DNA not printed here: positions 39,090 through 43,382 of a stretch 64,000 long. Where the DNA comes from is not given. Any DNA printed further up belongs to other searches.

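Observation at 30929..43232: Two ~1320-aa paralogs with a GspK/T2SS-K pseudopilin architecture, without a secretion or pilus machine nearby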

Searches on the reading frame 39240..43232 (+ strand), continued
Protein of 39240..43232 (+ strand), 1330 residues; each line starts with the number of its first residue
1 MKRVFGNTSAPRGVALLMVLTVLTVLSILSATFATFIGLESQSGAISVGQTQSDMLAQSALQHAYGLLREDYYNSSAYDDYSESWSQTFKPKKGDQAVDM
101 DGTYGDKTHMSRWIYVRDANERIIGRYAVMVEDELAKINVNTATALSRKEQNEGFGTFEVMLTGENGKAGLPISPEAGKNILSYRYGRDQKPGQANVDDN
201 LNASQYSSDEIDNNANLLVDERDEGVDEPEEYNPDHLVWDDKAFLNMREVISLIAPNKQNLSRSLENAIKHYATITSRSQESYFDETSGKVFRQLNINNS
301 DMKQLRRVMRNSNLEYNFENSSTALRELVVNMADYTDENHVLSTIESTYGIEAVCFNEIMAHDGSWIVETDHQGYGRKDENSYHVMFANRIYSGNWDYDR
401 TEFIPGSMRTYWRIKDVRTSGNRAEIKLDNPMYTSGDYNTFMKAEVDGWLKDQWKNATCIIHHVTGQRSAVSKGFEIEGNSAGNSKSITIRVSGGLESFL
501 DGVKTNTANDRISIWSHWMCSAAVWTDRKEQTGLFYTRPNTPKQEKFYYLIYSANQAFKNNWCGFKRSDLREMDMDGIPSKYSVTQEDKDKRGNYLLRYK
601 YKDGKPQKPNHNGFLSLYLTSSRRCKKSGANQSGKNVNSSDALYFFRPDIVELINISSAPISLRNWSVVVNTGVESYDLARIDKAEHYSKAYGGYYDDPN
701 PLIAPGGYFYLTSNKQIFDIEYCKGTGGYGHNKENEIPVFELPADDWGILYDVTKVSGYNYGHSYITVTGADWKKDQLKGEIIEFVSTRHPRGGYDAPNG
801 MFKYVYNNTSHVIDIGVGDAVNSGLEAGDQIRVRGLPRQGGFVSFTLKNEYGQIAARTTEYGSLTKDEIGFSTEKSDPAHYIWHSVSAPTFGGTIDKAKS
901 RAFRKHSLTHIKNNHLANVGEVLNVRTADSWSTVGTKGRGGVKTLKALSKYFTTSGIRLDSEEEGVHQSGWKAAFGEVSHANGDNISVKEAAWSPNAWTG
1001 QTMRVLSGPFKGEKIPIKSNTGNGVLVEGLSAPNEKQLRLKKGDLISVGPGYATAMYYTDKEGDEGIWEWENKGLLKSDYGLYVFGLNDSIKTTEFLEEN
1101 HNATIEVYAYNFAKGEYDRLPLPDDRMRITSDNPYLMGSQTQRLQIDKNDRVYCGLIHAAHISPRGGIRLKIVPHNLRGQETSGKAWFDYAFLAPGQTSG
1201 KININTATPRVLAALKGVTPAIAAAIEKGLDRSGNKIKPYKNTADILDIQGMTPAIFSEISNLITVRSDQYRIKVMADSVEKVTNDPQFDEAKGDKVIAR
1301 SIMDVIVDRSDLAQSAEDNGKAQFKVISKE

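Call 47: fold_search(model_id=the predicted structure, library=pdb)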
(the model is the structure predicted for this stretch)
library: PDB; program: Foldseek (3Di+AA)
matches with E <= 10: 1142; with E <= 0.001: 2
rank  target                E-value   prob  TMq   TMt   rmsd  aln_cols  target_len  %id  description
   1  9occ_E                4.2e-05  0.47  0.07  0.10  31.4       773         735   11  Sf11 bacteriophage tail (released 2025-11-12)
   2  8w7n                  6.9e-04  0.15  0.08  0.09  35.7      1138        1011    9  Crystal structure of the in-cell Cry1Aa purified from Bacillus thuringiensis (released 2024-03-06)
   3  1i5p                  1.1e-03  0.96  0.07  0.12  12.4       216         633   12  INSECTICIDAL CRYSTAL PROTEIN CRY2AA (released 2001-05-16)
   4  9ef1_A                1.2e-03  0.15  0.05  0.07  27.1       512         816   10  Cryo-EM structure of Drosophila melanogaster insulin receptor (dmIR) bound with one DILP1, asymmetric conformation (released 2025-10-01)
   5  5utk_A                1.2e-03  0.14  0.04  0.13  24.9       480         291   10  Crystal structure of the membrane proximal three fibronectin type III (FNIII) domains of Tie2 (Tie2[FNIIIa-c]) (released 2017-04-12)
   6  4w8j                  3.1e-03  0.16  0.09  0.10  21.3       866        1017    8  Structure of the full-length insecticidal protein Cry1Ac reveals intriguing details of toxin packaging into in vivo form (released 2014-09-17)
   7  6ru5_A                4.0e-03  0.06  0.05  0.07  34.8       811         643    8  human complement C3 in complex with the hC3Nb1 nanobody (released 2019-08-21)
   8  8tan_A                4.0e-03  0.06  0.04  0.05  28.8       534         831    9  CryoEM structure of MFRV-VILP bound to IGF1Rzip (released 2024-01-17)
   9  5mya_A                4.4e-03  0.09  0.04  0.12  24.8       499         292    9  Homodimerization of Tie2 Fibronectin-like domains 1-3 in space group C2 (released 2017-04-26)
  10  2cdp_C                4.7e-03  1.00  0.07  0.50   7.4       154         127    9  Structure of a CBM6 in complex with neoagarohexaose (released 2006-02-08)
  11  9h99                  5.2e-03  0.13  0.09  0.10  25.7       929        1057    8  Native structure of the full-length pesticidal protein Cry1Ca18 at pH7, from crystals formed in vivo (released 2025-11-12)
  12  3eb7_A                5.8e-03  0.63  0.08  0.14  15.8       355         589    8  Crystal Structure of Insecticidal Delta-Endotoxin Cry8Ea1 from Bacillus Thuringiensis at 2.2 Angstroms Resolution (released 2008-09-16)
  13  7yq3_E                6.1e-03  0.07  0.04  0.06  32.3       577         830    9  human insulin receptor bound with A43 DNA aptamer and insulin (released 2022-11-09)
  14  6hfz_A                7.9e-03  0.93  0.09  0.23   9.9       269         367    8  Crystal structure of a two-domain esterase (CEX) active on acetylated mannans (released 2019-09-11)
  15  8eyx_A                7.9e-03  0.08  0.04  0.06  28.9       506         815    9  Cryo-EM structure of 4 insulins bound full-length mouse IR mutant with physically decoupled alpha CTs (C684S/C685S/C68 (released 2022-11-09)
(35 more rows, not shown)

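Call 58: find_homologous_proteins(query=P0047, max_evalue=1e-10)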
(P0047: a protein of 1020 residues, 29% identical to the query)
Query P0047 (1020 aa): 88 proteins with E <= 1e-10 among 8000 candidates.
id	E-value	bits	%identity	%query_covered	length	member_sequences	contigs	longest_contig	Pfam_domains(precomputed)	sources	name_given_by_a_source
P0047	0.0e+0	2308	100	100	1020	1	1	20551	PF00932.26,PF12836.14,PF03934.20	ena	-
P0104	0.0e+0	1400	63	99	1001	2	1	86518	PF21687.4,PF03934.20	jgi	-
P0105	0.0e+0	1396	63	100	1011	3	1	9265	PF00932.26,PF03934.20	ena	-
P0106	0.0e+0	1376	63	100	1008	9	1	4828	PF00932.26,PF12836.14,PF03934.20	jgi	jgi:type II secretory pathway component PulK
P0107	0.0e+0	1368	62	99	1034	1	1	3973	PF00932.26,PF03934.20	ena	-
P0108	0.0e+0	1361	60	100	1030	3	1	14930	PF12836.14,PF03934.20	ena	-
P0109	0.0e+0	1356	62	99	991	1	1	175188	PF00932.26,PF03934.20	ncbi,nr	ncbi:MAG: general secretion pathway protein GspK [Candidatus Omnitrophica bacterium]|nr:general secr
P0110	0.0e+0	1355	61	99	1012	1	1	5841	PF00932.26,PF03934.20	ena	-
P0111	0.0e+0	1353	60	100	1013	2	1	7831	PF00932.26,PF03934.20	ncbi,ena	-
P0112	0.0e+0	1347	61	99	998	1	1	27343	PF00932.26,PF03934.20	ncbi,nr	ncbi:MAG: general secretion pathway protein GspK [Candidatus Omnitrophica bacterium]|nr:general secr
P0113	0.0e+0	1344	61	98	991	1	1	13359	PF00932.26,PF03934.20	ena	-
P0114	0.0e+0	1332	61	100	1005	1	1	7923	PF12836.14,PF03934.20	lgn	-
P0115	0.0e+0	1331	60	98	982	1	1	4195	PF00932.26,PF12836.14,PF03934.20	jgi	-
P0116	0.0e+0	1327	60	100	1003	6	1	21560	-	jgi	-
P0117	0.0e+0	1321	59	100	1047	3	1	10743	-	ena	-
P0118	0.0e+0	1320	61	100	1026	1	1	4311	PF03934.20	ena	-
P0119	0.0e+0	1319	60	99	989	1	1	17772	PF00932.26,PF03934.20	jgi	jgi:type II secretory pathway component PulK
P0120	0.0e+0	1319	61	100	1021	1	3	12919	PF00932.26,PF03934.20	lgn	-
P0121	0.0e+0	1318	60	99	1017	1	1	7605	PF00932.26,PF21687.4,PF03934.20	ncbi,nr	ncbi:MAG: general secretion pathway protein GspK [Candidatus Omnitrophica bacterium]|nr:general secr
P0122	0.0e+0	1315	59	100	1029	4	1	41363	PF00932.26,PF12836.14,PF03934.20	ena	-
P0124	0.0e+0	1299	60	98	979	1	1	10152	PF12836.14,PF03934.20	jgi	jgi:type II secretory pathway component PulK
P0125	0.0e+0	1293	59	98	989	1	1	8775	PF00932.26,PF12836.14,PF03934.20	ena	-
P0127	0.0e+0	1286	61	98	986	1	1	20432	PF00932.26,PF12836.14,PF03934.20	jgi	jgi:type II secretory pathway component PulK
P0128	0.0e+0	1281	59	100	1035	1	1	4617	PF00932.26,PF12836.14,PF03934.20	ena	-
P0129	0.0e+0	1281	60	99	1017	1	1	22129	PF00932.26,PF03934.20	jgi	jgi:type II secretory pathway component PulK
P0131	0.0e+0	1276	59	99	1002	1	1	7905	PF00932.26,PF12836.14,PF03934.20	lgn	-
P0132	0.0e+0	1274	58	100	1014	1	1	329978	PF00932.26,PF12836.14,PF03934.20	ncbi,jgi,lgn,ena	-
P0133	0.0e+0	1272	59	100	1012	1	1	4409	PF00932.26,PF12836.14,PF03934.20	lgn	-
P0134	0.0e+0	1271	58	100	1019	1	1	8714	PF00932.26,PF12836.14,PF03934.20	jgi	jgi:type II secretory pathway component PulK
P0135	0.0e+0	1266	59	98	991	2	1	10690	PF00932.26,PF12836.14,PF03934.20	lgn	-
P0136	0.0e+0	1261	57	100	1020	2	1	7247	PF00932.26,PF21687.4,PF12836.14,PF03934.20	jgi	-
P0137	0.0e+0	1253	58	99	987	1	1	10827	PF03934.20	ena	-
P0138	0.0e+0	1245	57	99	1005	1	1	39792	PF03934.20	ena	-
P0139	0.0e+0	1243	58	98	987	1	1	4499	PF00932.26,PF03934.20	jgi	jgi:type II secretory pathway component PulK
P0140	0.0e+0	1230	57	100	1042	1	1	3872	PF12836.14,PF03934.20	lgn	-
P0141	0.0e+0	1226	56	100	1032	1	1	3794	PF00932.26,PF12836.14,PF03934.20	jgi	jgi:type II secretory pathway component PulK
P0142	0.0e+0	1225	56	100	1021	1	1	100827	PF00932.26,PF12836.14,PF03934.20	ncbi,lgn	-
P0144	0.0e+0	1212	55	100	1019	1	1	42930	PF00932.26,PF03934.20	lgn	-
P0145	0.0e+0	1206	57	98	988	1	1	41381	PF00932.26,PF12836.14,PF03934.20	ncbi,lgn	-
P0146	0.0e+0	1199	56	100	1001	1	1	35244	PF12836.14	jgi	-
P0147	0.0e+0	1197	56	100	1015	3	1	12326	PF00932.26,PF12836.14,PF03934.20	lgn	-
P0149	0.0e+0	1195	56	98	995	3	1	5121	PF03934.20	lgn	-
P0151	0.0e+0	1185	55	100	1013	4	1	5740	PF00932.26,PF03934.20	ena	-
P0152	0.0e+0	1184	55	100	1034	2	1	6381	PF12836.14,PF03934.20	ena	-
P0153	0.0e+0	1183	56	100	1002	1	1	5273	PF00932.26,PF12836.14,PF03934.20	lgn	-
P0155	0.0e+0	1182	54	100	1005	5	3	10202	PF12836.14,PF03934.20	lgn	-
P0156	0.0e+0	1180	57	99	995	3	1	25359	PF00932.26,PF12836.14,PF03934.20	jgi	jgi:type II secretory pathway component PulK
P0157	0.0e+0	1179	55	99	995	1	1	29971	PF00932.26,PF03934.20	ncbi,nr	ncbi:MAG: general secretion pathway protein GspK [Candidatus Omnitrophica bacterium]|nr:general secr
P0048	0.0e+0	1173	55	98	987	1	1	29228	PF00932.26,PF21687.4,PF12836.14,PF03934.20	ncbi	-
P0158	0.0e+0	1172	55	100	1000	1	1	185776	PF00932.26,PF03934.20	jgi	-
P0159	0.0e+0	1168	54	100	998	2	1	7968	PF00932.26,PF21687.4,PF12836.14,PF03934.20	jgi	-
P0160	0.0e+0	1165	55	99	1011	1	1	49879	PF00932.26,PF03934.20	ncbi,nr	ncbi:MAG: general secretion pathway protein GspK [Candidatus Omnitrophica bacterium]|nr:general secr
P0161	0.0e+0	1156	54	99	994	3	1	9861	PF00932.26,PF03934.20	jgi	-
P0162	0.0e+0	1153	53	99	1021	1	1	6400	PF21687.4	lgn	-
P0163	0.0e+0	1153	54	99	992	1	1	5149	PF00932.26,PF12836.14,PF03934.20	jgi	jgi:type II secretory pathway component PulK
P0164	0.0e+0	1152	55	100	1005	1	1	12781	PF00932.26,PF12836.14,PF03934.20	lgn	-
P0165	0.0e+0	1149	53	100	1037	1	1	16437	PF00932.26,PF12836.14,PF03934.20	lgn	-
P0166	0.0e+0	1135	54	99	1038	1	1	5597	PF12836.14,PF03934.20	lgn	-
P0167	0.0e+0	1127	53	99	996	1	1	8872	PF00932.26,PF03934.20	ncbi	-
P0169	0.0e+0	1122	54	99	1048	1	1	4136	PF00932.26,PF12836.14,PF03934.20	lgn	-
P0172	0.0e+0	1115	54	99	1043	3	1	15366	PF12836.14,PF03934.20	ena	-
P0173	0.0e+0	1114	53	100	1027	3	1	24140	PF00932.26,PF03934.20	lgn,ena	-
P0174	0.0e+0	1109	58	60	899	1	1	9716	PF00932.26,PF12836.14,PF03934.20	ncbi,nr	ncbi:MAG: general secretion pathway protein GspK [Candidatus Omnitrophica bacterium]|nr:general secr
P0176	0.0e+0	1032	51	100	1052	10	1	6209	PF03934.20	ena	-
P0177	0.0e+0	1021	50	100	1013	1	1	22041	PF12836.14,PF03934.20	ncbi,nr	ncbi:MAG: general secretion pathway protein GspK [Candidatus Omnitrophica bacterium]|nr:general secr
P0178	0.0e+0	1019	48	99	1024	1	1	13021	PF00932.26,PF12836.14,PF03934.20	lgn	-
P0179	1.3e-293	995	58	61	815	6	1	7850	PF00932.26,PF12836.14,PF03934.20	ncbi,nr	ncbi:MAG: general secretion pathway protein GspK, partial [Candidatus Omnitrophica bacterium]|nr:gen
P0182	2.8e-279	947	55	81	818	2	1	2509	PF00932.26,PF12836.14,PF03934.20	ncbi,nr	ncbi:MAG: general secretion pathway protein GspK, partial [Candidatus Omnitrophica bacterium]|nr:gen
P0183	4.7e-279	946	48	100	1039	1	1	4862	PF03934.20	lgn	-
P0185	1.8e-261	888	47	97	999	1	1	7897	PF03934.20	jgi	jgi:type II secretory pathway component PulK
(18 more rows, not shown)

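Call 72: search_solved_structures(query=A4, max_evalue=1, show_alignments=2)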
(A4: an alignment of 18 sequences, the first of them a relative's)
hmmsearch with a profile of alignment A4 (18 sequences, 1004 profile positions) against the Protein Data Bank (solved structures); distinct sequences matched with E-value up to 1: 6.
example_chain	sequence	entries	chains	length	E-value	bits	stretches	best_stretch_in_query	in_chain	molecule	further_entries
2duy_A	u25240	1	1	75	3.6e-05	24.7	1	900-945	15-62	Competence protein ComEA-related protein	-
9yi2_A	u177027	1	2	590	4.2e-05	24.4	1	899-934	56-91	Endonuclease/exonuclease/phosphatase family domain-containing protein 1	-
8dss_A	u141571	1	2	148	0.012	16.3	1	903-962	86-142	ComE operon protein 1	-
8xr6_U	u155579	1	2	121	0.028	15.1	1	903-939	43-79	PsbU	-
8wb4_U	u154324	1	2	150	0.042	14.5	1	903-939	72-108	Photosystem II reaction center protein U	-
5vtm_X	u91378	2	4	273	0.68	10.5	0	903-932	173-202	Type II secretion system protein K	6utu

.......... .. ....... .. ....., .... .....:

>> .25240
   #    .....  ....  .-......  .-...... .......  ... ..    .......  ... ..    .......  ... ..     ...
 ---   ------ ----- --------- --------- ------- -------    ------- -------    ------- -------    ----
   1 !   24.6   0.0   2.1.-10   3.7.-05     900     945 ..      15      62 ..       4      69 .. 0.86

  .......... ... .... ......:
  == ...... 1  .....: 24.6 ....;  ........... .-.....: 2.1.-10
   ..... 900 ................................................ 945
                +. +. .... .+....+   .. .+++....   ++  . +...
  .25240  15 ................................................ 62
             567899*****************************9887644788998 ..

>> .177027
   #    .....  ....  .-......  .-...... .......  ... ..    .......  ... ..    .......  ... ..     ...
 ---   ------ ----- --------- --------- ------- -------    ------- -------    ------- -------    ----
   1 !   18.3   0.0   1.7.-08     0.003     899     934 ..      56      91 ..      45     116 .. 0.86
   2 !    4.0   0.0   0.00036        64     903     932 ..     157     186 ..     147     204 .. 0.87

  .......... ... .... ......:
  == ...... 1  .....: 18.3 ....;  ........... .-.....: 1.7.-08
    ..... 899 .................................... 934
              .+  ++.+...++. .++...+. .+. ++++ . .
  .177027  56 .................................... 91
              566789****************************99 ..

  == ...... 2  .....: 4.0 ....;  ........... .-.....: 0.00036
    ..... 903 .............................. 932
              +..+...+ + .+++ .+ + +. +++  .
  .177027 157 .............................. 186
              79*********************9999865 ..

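Call 73: search_protein_families(library=ncbifam, proteins=[P0047, P0048, P0033, P0038, P0044], max_evalue=0.01)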
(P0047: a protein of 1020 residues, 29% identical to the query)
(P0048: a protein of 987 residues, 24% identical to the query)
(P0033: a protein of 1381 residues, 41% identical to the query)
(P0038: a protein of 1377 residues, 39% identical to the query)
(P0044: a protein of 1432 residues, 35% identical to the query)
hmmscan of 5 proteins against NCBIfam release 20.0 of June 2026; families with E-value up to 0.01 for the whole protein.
P0047 (1020 aa): 2 families
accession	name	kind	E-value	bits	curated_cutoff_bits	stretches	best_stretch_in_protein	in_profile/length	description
NF037980.1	T2SS_GspK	equivalog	3.1e-27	95.9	130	2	6-266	1-233/307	type II secretion system minor pseudopilin GspK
TIGR02600.1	Verru_Chthon_A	subfamily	7.2e-10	37.4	332.3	1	8-61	1-54/1296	Verru_Chthon cassette protein A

P0048 (987 aa): 1 family
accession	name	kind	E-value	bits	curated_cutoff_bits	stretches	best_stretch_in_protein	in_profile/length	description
NF037980.1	T2SS_GspK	equivalog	4.6e-24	85.5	130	1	4-238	22-226/307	type II secretion system minor pseudopilin GspK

P0033 (1381 aa): 4 families
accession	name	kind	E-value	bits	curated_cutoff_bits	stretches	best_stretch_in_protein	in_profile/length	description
NF037980.1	T2SS_GspK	equivalog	1e-17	64.6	130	1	30-189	2-133/307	type II secretion system minor pseudopilin GspK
TIGR02600.1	Verru_Chthon_A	subfamily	0.0021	16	332.3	0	31-90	1-60/1296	Verru_Chthon cassette protein A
TIGR00426.1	TIGR00426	subfamily_domain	0.0038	17.3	53.1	0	1254-1312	7-61/69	competence protein ComEA helix-hairpin-helix repeat region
TIGR01259.1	comE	subfamily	0.0077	16.2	152.35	0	1254-1315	59-115/120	comEA protein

P0038 (1377 aa): 3 families
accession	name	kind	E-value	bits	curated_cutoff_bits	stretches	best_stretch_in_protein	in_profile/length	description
NF037980.1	T2SS_GspK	equivalog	1.2e-16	61.2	130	2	14-105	3-89/307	type II secretion system minor pseudopilin GspK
TIGR02600.1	Verru_Chthon_A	subfamily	2.5e-09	35.7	332.3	1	1305-1357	1200-1253/1296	Verru_Chthon cassette protein A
TIGR01259.1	comE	subfamily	0.0051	16.8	152.35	0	1247-1308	58-114/120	comEA protein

P0044 (1432 aa): 1 family
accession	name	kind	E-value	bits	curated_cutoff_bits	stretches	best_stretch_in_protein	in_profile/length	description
NF037980.1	T2SS_GspK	equivalog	2.1e-13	50.5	130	2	61-184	1-107/307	type II secretion system minor pseudopilin GspK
